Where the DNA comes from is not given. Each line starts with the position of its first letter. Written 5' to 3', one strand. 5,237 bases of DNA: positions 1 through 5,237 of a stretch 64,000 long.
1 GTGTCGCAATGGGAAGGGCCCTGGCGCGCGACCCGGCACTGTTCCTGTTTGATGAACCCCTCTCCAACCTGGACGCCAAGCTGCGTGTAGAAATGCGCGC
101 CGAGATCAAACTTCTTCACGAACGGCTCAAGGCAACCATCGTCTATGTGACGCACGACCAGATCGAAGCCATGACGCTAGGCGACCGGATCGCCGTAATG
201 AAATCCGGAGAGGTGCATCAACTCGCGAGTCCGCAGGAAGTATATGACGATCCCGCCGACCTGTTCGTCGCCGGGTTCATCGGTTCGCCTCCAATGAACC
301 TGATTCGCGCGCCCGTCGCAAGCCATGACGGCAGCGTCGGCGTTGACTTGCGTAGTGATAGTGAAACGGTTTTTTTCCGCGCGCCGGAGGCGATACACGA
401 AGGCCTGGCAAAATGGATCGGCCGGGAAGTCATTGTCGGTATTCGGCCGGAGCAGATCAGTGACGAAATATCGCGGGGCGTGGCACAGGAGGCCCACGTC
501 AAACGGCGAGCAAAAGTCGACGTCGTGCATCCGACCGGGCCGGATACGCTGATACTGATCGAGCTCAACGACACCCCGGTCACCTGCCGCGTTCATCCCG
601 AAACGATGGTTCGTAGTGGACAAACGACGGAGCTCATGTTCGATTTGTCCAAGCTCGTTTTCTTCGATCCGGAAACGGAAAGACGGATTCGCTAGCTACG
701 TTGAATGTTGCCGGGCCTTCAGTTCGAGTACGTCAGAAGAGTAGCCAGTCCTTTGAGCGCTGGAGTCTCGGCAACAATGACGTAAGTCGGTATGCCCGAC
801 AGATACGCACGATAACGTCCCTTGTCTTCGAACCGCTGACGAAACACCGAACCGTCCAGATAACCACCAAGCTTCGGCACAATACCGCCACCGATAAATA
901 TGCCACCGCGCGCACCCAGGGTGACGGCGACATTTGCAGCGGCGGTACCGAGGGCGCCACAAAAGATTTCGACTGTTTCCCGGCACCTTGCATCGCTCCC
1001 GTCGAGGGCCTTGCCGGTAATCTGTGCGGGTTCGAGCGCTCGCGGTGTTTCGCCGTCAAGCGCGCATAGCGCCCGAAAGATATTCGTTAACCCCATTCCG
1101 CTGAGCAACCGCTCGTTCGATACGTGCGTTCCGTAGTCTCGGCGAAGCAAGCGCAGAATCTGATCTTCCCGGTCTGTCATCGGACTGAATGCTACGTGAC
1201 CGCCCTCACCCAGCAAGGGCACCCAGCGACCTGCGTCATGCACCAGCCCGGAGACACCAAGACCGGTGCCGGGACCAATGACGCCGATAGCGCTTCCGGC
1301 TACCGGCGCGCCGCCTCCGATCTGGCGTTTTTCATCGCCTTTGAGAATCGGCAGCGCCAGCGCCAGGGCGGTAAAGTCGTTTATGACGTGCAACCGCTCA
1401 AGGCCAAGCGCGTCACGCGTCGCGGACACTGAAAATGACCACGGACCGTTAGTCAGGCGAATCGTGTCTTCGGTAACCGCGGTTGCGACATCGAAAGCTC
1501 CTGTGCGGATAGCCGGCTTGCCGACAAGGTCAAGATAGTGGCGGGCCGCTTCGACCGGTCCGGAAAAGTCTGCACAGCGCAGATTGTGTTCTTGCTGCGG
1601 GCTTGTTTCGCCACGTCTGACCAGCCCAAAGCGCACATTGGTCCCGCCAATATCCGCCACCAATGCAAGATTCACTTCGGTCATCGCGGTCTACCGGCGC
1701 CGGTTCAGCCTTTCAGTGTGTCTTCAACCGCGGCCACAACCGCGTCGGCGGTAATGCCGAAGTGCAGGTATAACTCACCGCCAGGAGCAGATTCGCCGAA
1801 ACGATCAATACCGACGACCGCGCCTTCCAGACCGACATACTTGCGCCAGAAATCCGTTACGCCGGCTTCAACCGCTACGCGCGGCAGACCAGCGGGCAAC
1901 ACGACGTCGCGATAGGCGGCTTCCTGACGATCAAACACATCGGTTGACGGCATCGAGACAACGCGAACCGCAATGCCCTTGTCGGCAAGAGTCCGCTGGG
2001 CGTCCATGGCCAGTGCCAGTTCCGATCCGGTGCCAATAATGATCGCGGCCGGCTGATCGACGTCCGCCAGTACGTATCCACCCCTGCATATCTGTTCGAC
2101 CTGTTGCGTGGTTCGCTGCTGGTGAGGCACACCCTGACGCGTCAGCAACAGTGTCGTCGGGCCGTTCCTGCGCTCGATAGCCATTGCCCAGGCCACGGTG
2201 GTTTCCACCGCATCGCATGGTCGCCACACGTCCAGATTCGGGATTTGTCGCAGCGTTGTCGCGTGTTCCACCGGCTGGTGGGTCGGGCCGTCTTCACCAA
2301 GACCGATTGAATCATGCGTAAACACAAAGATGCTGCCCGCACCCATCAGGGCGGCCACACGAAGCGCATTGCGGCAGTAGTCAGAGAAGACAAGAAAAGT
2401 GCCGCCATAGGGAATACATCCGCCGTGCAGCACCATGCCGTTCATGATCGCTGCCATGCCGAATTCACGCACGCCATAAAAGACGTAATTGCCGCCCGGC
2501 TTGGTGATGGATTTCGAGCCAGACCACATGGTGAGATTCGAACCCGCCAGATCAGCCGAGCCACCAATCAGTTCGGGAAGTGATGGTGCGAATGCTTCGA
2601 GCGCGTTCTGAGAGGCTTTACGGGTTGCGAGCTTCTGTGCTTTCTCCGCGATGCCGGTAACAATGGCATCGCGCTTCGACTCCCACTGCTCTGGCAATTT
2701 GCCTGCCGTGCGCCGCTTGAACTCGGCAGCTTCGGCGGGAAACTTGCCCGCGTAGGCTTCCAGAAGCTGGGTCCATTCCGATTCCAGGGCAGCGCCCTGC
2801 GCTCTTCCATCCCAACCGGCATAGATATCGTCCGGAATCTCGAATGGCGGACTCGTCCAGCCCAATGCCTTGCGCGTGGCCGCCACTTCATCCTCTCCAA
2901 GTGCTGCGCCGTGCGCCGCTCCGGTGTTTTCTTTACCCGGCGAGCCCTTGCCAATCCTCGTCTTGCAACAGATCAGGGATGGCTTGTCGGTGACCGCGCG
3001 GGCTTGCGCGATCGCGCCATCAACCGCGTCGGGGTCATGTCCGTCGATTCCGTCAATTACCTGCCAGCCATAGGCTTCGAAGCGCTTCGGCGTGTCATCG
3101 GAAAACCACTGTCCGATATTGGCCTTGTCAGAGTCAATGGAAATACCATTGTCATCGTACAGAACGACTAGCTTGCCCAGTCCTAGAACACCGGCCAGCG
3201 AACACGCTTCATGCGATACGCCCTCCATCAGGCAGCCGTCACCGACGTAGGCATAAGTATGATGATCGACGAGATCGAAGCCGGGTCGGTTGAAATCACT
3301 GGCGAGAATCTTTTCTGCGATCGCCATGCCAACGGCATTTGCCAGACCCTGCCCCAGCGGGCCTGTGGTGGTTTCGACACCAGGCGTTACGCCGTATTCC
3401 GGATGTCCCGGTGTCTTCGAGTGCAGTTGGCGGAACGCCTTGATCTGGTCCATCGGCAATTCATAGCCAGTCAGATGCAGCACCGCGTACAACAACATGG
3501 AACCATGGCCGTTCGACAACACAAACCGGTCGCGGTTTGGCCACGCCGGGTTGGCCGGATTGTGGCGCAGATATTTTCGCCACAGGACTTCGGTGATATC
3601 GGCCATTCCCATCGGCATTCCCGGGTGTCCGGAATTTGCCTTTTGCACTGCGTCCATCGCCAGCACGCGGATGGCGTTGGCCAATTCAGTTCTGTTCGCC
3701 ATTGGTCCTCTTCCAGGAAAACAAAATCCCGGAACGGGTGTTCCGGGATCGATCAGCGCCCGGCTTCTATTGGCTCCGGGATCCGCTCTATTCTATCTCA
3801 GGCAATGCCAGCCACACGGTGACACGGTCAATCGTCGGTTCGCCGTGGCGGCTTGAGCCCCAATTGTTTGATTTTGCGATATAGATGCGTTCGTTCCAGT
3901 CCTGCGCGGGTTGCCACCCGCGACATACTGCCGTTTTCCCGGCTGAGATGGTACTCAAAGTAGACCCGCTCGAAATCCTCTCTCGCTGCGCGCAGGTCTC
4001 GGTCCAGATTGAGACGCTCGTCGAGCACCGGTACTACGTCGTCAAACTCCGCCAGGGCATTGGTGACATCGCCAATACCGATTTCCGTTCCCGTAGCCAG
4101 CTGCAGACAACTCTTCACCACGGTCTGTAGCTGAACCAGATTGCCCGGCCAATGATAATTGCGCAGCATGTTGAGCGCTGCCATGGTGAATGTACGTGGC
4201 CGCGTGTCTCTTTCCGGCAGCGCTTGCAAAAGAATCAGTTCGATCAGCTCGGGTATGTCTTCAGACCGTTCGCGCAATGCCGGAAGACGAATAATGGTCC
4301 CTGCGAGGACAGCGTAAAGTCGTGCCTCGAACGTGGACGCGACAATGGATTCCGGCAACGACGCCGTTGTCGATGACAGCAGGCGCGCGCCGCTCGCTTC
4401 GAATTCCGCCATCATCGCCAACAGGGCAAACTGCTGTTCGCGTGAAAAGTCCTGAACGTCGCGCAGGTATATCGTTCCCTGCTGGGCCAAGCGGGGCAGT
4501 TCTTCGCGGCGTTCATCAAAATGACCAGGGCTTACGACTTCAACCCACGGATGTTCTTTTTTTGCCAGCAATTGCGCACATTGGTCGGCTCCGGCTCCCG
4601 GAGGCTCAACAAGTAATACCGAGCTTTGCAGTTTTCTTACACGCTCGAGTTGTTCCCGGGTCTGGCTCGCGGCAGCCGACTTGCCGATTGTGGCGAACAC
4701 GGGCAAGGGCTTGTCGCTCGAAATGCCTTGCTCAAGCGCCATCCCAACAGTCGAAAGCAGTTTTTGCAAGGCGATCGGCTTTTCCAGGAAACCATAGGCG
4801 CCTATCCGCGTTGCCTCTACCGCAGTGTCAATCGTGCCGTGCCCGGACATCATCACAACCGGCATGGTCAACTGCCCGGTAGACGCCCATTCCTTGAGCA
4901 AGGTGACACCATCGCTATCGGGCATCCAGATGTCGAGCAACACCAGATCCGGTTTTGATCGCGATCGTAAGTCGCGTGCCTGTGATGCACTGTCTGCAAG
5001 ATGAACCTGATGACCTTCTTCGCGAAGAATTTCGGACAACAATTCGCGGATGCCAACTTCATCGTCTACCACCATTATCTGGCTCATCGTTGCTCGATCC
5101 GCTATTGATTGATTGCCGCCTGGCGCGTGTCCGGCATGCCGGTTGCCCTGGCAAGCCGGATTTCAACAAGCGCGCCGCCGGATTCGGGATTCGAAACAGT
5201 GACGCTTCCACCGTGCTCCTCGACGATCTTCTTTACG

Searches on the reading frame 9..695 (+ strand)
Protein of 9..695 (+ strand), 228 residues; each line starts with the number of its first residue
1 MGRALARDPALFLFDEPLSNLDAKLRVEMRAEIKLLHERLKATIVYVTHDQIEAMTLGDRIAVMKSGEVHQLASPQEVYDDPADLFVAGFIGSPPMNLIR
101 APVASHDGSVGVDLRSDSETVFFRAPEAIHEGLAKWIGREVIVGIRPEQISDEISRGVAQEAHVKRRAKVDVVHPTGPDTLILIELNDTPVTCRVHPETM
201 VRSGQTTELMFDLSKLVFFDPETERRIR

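Call 44: search_protein_families(library=pfam, proteins=[window:9-695:+], max_evalue=0.000001)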
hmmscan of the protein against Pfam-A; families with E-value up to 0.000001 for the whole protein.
window:9-695:+ (228 aa): 1 family
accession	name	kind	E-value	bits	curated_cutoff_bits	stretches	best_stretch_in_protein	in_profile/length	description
PF17912.7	OB_MalK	-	1.4e-10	42.3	27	1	92-150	1-53/53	MalK OB fold domain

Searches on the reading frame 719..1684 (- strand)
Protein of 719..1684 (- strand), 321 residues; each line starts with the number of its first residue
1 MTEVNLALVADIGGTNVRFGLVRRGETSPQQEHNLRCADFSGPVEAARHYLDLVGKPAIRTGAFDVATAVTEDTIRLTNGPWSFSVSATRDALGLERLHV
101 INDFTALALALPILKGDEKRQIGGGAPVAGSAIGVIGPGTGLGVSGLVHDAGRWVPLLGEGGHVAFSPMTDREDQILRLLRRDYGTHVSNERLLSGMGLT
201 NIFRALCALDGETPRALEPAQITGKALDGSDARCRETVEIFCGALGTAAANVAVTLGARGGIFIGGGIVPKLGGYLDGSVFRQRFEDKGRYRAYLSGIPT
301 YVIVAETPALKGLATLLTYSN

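Call 44: search_protein_families(library=pfam, proteins=[window:719-1684:-], max_evalue=0.000001)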
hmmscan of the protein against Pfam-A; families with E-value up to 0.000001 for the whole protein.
window:719-1684:- (321 aa): 1 family
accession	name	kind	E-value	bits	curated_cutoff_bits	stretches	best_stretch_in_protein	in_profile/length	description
PF02685.22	Glucokinase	-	3.8e-106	355.1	22.1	1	8-317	1-311/314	Glucokinase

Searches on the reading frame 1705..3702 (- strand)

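Call 44: search_protein_families(library=pfam, proteins=[window:1705-3702:-], max_evalue=0.000001)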
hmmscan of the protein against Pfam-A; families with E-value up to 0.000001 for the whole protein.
window:1705-3702:- (665 aa): 5 families
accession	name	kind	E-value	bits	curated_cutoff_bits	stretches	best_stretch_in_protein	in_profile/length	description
PF00456.26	Transketolase_N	-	8.9e-156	518.4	22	1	5-337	3-334/334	Transketolase, thiamine diphosphate binding domain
PF02779.29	Transket_pyr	-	7.2e-53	179.2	27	1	357-526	2-173/174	Transketolase, pyrimidine binding domain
PF22613.1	Transketolase_C_1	-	2e-40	137.9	27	1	541-651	1-113/113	Transketolase-like TK C-terminal domain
PF02780.25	Transketolase_C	-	1.9e-16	60.5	25.9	1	542-655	1-124/124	Transketolase, C-terminal domain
PF13292.11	DXP_synthase_N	-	2.4e-07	30.8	21.2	0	5-195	19-181/274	1-deoxy-D-xylulose-5-phosphate synthase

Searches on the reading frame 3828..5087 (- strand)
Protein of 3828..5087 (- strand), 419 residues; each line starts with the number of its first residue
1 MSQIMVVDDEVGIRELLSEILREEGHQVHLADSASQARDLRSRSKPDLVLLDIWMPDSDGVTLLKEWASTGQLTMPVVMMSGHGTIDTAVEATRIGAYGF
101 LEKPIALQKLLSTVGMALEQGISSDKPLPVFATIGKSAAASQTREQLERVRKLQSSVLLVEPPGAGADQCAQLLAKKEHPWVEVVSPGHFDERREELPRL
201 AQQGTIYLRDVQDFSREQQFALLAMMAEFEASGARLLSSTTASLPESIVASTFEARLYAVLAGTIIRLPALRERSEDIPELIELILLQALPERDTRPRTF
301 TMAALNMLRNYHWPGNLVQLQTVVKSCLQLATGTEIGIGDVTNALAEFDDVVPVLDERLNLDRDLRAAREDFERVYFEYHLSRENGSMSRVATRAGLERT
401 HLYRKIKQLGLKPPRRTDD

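Call 44: search_protein_families(library=pfam, proteins=[window:3828-5087:-], max_evalue=0.000001)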
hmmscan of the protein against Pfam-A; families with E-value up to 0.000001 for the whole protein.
window:3828-5087:- (419 aa): 3 families
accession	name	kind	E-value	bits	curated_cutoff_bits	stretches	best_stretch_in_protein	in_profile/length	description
PF00072.30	Response_reg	-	8.8e-28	97.1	30.2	1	4-114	1-110/111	Response regulator receiver domain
PF14532.12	Sigma54_activ_2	-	6.1e-25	88.5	25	1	134-271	1-138/138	Sigma-54 interaction domain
PF25601.1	AAA_lid_14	-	8.6e-16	58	27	1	272-347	1-76/87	AAA+ ATPase lid domain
